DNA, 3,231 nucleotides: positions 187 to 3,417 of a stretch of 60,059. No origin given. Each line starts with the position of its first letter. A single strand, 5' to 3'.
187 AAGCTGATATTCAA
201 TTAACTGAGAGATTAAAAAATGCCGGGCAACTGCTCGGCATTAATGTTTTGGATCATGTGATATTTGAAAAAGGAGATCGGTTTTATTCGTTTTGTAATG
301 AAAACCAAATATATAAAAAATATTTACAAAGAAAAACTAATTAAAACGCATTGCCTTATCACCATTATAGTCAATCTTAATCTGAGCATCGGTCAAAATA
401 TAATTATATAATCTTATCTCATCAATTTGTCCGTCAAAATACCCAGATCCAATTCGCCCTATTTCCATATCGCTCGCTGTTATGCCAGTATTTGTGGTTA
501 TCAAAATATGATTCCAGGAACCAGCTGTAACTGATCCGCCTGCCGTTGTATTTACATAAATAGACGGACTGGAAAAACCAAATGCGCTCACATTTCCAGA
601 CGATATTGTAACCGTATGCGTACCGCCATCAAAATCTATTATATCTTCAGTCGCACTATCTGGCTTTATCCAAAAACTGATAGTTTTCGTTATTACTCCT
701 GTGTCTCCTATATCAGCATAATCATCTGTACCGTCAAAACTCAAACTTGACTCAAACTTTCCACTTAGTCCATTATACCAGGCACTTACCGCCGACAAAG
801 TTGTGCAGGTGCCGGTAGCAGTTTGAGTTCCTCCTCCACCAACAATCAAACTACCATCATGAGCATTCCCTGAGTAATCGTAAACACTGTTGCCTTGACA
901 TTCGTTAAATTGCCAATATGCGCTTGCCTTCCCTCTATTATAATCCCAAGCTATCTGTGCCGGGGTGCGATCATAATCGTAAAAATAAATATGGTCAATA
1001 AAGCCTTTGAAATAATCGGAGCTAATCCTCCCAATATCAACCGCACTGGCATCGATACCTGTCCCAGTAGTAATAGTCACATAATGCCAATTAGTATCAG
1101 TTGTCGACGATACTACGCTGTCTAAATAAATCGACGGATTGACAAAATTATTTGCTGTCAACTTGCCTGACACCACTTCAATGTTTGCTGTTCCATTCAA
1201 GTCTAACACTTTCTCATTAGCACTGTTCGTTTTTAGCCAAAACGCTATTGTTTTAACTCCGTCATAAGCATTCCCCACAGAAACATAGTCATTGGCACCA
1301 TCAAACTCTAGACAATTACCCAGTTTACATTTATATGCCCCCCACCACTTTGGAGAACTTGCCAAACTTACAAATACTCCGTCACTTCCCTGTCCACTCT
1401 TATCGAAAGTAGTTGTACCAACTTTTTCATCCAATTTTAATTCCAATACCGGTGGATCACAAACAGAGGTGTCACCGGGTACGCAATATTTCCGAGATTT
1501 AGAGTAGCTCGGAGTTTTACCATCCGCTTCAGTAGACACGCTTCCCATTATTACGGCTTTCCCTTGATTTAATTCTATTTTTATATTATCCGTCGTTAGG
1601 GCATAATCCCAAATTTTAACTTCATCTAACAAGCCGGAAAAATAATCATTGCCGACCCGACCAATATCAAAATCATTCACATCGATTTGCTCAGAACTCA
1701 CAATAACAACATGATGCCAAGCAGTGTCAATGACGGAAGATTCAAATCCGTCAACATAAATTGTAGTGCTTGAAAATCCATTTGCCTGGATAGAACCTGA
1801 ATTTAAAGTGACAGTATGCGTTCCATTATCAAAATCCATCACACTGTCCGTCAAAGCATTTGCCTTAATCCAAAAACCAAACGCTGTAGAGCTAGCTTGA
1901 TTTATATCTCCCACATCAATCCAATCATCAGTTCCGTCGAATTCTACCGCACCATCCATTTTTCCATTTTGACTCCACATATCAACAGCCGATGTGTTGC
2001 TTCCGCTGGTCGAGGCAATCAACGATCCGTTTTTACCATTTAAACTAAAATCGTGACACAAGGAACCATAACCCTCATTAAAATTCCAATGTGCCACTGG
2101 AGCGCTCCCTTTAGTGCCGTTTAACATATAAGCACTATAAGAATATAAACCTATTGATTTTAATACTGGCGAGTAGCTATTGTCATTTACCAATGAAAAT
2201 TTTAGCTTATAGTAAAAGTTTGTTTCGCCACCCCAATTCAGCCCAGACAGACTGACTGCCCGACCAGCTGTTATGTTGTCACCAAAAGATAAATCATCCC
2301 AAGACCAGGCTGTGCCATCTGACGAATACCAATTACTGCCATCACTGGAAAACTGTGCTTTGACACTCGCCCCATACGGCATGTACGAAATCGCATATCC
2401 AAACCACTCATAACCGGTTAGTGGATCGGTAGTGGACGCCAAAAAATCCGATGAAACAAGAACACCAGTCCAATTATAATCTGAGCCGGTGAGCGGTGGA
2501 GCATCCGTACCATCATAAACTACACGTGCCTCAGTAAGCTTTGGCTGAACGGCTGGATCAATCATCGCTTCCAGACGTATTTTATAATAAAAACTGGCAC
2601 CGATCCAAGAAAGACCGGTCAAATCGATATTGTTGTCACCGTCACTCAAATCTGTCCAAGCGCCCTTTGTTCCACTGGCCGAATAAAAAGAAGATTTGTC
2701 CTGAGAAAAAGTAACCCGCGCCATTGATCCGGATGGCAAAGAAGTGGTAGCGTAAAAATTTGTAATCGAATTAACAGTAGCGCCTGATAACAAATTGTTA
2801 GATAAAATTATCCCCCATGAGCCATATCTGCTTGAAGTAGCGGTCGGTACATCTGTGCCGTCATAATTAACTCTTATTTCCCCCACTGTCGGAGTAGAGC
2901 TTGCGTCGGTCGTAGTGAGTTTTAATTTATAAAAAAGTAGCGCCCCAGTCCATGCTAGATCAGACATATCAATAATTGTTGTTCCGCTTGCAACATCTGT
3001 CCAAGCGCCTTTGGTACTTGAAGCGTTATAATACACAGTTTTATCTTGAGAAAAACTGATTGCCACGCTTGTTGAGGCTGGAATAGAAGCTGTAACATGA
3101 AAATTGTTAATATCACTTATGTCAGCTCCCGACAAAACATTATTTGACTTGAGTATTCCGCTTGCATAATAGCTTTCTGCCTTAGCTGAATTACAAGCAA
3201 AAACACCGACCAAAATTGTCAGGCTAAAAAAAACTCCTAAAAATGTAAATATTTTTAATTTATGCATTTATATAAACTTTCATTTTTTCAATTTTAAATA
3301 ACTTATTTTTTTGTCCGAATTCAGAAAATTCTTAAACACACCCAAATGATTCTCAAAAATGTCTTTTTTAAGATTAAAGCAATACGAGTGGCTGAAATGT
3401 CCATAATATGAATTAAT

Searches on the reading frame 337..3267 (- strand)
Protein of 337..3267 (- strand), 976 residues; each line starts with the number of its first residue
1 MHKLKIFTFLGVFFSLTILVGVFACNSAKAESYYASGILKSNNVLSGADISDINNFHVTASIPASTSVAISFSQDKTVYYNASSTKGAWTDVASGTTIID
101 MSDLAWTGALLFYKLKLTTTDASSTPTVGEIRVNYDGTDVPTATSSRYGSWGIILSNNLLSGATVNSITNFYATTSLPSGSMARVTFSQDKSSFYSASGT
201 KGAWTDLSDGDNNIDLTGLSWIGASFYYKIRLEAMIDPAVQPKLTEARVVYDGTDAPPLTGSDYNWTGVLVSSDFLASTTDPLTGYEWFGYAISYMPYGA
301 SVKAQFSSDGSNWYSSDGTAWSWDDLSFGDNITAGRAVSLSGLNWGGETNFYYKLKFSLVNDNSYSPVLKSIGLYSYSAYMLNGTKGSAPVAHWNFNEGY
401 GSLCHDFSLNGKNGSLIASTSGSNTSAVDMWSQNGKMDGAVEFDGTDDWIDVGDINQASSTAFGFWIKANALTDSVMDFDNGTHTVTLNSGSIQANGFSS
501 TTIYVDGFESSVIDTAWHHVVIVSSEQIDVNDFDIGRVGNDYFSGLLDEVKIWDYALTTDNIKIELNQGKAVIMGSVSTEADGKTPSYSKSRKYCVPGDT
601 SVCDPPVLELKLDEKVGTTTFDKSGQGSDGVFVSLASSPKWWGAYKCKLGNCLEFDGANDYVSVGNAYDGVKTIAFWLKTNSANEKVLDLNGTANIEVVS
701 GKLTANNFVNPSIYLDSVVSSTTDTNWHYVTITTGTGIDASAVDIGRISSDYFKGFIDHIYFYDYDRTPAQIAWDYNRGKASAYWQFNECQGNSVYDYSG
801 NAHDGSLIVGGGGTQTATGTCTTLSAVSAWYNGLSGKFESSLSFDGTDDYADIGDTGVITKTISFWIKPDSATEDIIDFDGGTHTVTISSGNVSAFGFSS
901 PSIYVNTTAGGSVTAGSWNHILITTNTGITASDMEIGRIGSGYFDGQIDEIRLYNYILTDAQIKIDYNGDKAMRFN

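Call 5: search_protein_families(library=pfam, proteins=[window:337-3267:-], max_evalue=0.01)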
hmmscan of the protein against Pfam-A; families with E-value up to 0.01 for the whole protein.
window:337-3267:- (976 aa): 1 family
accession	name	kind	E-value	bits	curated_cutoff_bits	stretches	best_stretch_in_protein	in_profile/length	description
PF13385.13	Laminin_G_3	-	8.4e-21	75.1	27.6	2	845-928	1-91/151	Concanavalin A-like lectin/glucanases superfamily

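Call 21: search_protein_families(library=ncbifam, proteins=[window:337-3267:-], max_evalue=0.01)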
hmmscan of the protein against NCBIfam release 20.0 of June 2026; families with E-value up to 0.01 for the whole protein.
window:337-3267:- (976 aa): 0 families

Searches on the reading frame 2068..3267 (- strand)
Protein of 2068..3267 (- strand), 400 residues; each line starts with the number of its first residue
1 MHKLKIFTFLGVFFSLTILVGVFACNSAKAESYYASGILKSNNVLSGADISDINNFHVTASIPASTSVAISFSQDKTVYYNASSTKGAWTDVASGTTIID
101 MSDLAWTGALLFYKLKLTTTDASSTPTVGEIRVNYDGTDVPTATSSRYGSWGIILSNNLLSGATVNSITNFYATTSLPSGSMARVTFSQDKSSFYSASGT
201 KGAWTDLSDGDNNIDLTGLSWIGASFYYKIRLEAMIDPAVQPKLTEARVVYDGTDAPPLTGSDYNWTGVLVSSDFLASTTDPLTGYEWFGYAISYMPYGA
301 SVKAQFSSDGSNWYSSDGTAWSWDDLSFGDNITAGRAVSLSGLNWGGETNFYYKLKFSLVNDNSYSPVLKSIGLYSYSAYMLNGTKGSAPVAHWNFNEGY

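Call 74: find_related_loci(query=A3, collection=genome_contigs, flank=6000)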
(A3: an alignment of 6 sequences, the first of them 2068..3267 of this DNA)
Query A3 (400 aa) in genome_contigs; peptide patterns used: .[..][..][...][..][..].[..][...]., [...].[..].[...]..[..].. (x = any residue, [..] = any of these).
30 stretches matched a pattern; 5 encode a relative of the query (tblastn E <= 1e-3); 5 distinct loci.
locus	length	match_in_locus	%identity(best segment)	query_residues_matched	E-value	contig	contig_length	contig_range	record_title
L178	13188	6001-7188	39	2-397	5e-84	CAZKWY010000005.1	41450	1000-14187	MAG TPA_asm: uncultured Candidatus Saccharibacteria bacterium isolate SRP141376_co4_69 genome assembly, contig: NODE_165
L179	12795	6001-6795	42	3-400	3e-56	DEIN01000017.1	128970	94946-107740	MAG TPA_asm: Patescibacteria group bacterium UBA2773 UBA2773_contig_17178, whole genome shotgun sequence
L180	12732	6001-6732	41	12-374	6e-54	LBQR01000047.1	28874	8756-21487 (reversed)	MAG: Candidatus Moranbacteria bacterium GW2011_GWF2_35_54 UR83_C0047, whole genome shotgun sequence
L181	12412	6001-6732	41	12-374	6e-54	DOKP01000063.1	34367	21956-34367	MAG TPA_asm: Candidatus Moraniibacteriota bacterium isolate UBA9337 contig_97, whole genome shotgun sequence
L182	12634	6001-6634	41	24-368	9e-36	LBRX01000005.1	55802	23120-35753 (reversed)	MAG: Candidatus Moranbacteria bacterium GW2011_GWE2_36_40 US16_C0005, whole genome shotgun sequence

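Call 86: find_homologous_proteins(query=A3, max_evalue=0.00001)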
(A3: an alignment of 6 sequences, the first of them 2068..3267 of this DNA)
Query A3 (6 sequences) (400 aa, profile of the alignment): 26 proteins with E <= 0.00001 among 8000 candidates.
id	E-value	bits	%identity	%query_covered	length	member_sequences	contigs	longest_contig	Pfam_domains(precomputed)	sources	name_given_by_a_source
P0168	9.5e-155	533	57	100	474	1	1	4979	-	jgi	jgi:hypothetical protein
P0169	1.0e-152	527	51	89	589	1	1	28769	PF13385.14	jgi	-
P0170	7.3e-149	514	49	92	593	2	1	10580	PF13385.14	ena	-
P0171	4.0e-147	508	44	99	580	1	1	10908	PF13385.14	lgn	-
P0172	1.5e-146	506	60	89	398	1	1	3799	-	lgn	-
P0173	3.5e-145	502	59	94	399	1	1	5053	-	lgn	-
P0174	7.3e-145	501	45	95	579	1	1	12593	PF13385.14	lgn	-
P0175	9.4e-144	497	47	96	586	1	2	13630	PF13385.14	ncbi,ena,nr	ncbi:hypothetical protein KAU19_05750 [Candidatus Parcubacteria bacterium]|nr:hypothetical protein [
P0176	2.6e-143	496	45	94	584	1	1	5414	PF13385.14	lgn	-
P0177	4.6e-135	468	44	94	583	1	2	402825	PF13385.14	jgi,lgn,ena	jgi:hypothetical protein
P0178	2.3e-134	466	46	99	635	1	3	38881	PF13385.14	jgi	-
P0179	2.9e-109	384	40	97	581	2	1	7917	PF13385.14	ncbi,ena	-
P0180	1.5e-104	368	40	93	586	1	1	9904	PF13385.14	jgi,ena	-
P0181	3.6e-98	347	50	63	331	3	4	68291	-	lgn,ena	-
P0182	7.9e-93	329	36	100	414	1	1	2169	-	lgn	-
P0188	1.1e-77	280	34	97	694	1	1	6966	PF13385.14,PF07603.18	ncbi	-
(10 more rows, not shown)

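Call 87: find_encoding_contigs(protein=P0188, flank=6000, max_places=2)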
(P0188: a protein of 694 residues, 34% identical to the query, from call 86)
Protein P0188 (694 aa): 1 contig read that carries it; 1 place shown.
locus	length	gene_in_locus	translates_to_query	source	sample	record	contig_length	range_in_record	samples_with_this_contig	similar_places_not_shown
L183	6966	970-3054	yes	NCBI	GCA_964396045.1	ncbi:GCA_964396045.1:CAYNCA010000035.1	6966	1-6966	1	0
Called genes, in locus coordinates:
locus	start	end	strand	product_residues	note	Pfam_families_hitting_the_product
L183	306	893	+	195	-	PF07603:Lcl_C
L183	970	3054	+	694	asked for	PF13385:Laminin_G_3, PF07603:Lcl_C (weak)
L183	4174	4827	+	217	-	-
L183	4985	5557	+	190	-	-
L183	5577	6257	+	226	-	PF08843:AbiEii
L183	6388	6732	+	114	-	PF05635:23S_rRNA_IVP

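Call 88: find_encoding_contigs(protein=P0177, flank=7000, max_places=2)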
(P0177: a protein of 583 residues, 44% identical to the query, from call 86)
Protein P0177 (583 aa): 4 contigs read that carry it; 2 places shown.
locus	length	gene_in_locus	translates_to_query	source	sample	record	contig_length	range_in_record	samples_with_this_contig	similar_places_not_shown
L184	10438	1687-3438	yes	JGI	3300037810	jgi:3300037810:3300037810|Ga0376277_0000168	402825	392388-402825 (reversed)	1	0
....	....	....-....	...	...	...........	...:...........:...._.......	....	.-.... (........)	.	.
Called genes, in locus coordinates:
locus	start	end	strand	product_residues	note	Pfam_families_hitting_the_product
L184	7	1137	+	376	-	PF00078:RVT_1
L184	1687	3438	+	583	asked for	PF13385:Laminin_G_3 (weak)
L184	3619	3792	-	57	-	-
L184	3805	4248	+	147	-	-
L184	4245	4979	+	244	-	PF08713:DNA_alkylation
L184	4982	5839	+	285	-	PF00892:EamA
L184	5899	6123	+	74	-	-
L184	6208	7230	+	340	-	PF06068:TIP49 (faint), PF05496:RuvB_N, PF13191:AAA_16 (weak), PF00004:AAA, PF07728:AAA_5, PF17864:AAA_lid_4, PF05491:WHD_RuvB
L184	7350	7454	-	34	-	-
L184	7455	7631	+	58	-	-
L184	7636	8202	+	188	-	-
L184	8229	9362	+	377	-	PF02547:Queuosine_synth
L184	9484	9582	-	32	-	-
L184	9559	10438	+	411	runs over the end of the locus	PF01476:LysM, PF23446:LysM1_NFP_LYK (faint), PF23473:LysM3_LYK4_5, PF01476:LysM, PF01551:Peptidase_M23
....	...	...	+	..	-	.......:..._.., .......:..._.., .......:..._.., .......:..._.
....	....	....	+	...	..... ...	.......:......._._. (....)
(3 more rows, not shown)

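Call 89: find_encoding_contigs(protein=P0169, flank=7000, max_places=2)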
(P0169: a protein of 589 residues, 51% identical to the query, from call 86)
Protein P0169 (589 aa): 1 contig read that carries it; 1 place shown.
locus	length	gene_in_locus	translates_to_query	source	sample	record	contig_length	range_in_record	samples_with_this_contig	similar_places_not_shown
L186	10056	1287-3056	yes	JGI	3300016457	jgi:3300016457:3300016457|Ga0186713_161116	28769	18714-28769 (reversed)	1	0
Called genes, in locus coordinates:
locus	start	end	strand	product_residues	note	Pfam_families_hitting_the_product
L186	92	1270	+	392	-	PF00078:RVT_1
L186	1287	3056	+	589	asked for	PF13385:Laminin_G_3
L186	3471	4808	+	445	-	PF01637:ATPase_2 (faint), PF13173:AAA_14, PF13635:DUF4143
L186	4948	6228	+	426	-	PF03952:Enolase_N, PF00113:Enolase_C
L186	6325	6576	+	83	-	-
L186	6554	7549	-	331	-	PF13936:HTH_38 (weak)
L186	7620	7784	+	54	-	-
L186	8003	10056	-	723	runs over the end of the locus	-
